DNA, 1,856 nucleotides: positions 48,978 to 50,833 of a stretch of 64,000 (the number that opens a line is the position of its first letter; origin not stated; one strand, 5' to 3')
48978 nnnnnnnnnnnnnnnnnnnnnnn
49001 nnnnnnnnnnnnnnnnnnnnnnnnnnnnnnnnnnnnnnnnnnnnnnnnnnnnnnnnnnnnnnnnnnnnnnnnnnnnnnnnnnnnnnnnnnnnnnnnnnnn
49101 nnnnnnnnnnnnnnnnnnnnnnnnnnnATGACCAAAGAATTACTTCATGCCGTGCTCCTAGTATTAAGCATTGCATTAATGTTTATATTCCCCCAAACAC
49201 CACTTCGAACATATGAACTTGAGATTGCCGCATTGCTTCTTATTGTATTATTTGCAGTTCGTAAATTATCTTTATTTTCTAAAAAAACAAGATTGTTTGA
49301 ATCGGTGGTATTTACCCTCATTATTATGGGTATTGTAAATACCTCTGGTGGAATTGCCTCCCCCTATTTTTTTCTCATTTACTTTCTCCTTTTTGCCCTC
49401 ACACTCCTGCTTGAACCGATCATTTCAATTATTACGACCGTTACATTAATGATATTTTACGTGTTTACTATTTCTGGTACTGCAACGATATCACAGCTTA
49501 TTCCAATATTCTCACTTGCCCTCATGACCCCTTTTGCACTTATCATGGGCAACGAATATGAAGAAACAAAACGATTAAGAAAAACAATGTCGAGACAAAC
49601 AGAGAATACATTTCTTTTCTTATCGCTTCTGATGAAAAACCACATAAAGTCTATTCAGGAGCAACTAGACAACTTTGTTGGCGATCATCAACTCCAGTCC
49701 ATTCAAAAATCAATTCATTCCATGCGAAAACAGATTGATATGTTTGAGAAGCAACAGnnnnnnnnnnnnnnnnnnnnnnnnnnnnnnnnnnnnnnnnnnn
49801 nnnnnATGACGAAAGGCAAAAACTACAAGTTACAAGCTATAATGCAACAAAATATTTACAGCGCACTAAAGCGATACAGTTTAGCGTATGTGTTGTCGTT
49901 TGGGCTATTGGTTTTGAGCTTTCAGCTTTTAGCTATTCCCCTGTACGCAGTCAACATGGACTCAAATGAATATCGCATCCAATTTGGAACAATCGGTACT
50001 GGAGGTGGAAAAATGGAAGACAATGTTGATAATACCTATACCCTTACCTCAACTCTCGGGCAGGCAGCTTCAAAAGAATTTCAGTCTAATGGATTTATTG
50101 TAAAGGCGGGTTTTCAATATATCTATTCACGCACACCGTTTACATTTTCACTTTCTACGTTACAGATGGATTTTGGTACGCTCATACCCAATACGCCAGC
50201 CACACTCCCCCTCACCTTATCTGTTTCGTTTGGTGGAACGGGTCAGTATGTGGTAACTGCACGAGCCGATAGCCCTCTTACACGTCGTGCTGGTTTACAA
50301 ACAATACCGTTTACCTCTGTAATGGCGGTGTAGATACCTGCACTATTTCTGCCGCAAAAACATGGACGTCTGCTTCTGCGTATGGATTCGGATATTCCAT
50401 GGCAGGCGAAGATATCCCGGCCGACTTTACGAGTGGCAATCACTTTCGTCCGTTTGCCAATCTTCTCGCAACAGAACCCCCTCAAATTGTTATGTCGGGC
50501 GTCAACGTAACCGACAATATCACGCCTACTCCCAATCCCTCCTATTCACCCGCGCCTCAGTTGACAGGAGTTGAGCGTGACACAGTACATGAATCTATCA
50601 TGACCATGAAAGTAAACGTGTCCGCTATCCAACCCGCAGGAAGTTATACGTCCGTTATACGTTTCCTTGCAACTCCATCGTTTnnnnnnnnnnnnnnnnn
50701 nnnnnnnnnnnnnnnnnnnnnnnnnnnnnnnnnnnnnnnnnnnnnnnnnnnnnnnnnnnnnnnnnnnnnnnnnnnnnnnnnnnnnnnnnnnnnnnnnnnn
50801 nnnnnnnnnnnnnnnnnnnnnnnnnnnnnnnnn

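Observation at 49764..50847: Duplicated composite micro-array leader in front of two adjacent surface-protein genes, partly encoding their signal peptides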

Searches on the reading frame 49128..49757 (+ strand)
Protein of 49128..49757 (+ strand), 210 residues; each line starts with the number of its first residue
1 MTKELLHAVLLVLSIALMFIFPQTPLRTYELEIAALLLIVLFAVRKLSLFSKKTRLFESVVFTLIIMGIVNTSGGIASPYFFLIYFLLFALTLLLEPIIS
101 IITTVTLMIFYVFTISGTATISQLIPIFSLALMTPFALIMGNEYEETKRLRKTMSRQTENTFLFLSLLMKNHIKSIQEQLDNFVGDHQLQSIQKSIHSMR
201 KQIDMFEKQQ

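Call 11: search_protein_families(library=pfam, proteins=[window:49128-49757:+], max_evalue=0.1)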
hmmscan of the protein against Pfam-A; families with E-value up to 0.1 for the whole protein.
window:49128-49757:+ (210 aa): 0 families

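Call 12: search_protein_families(library=ncbifam, proteins=[window:49128-49757:+], max_evalue=0.1)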
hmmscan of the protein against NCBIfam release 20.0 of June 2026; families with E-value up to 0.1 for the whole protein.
window:49128-49757:+ (210 aa): 0 families

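Call 17: find_encoding_contigs(protein=window:49128-49757:+, flank=6000, max_places=10)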
Protein window:49128-49757:+ (210 aa): no gene with exactly this product is on record in the collection.

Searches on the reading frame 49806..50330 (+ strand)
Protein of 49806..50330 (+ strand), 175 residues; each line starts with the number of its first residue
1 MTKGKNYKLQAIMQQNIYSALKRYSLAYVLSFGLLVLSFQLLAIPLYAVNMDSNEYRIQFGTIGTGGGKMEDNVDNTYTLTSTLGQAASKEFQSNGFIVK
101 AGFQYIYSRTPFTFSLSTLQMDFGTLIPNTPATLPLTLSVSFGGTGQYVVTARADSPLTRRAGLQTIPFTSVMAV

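Call 11: search_protein_families(library=pfam, proteins=[window:49806-50330:+], max_evalue=0.1)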
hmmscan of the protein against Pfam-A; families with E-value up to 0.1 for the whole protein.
window:49806-50330:+ (175 aa): 1 family
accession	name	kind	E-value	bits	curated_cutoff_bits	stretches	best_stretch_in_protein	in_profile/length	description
PF06653.16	Claudin_3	-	0.033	14.6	28.7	1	12-61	80-129/163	Tight junction protein, Claudin-like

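Call 12: search_protein_families(library=ncbifam, proteins=[window:49806-50330:+], max_evalue=0.1)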
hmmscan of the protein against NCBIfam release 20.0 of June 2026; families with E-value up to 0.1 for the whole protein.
window:49806-50330:+ (175 aa): 1 family
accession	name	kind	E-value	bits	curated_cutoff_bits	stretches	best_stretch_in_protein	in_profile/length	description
NF058579.1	CPR_pilus_PamT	equivalog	6.4e-09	35.6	240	1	29-166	5-139/241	CPR-type pilus protein PamT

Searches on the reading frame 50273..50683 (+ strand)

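Call 11: search_protein_families(library=pfam, proteins=[window:50273-50683:+], max_evalue=0.1)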
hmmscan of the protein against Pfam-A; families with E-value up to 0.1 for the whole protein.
window:50273-50683:+ (137 aa): 0 families

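Call 12: search_protein_families(library=ncbifam, proteins=[window:50273-50683:+], max_evalue=0.1)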
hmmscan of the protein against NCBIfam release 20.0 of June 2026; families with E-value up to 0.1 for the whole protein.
window:50273-50683:+ (137 aa): 2 families
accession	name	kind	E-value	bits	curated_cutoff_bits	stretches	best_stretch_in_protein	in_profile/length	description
NF058581.1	CPR_Pam_pilin_C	domain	0.00051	20.2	55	1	104-137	115-148/148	Pam pilus system pilin subunit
NF033147.1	GXX_rpt_CTERM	domain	0.0072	16.2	50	1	11-56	41-85/132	Gly-Xaa-Xaa repeat protein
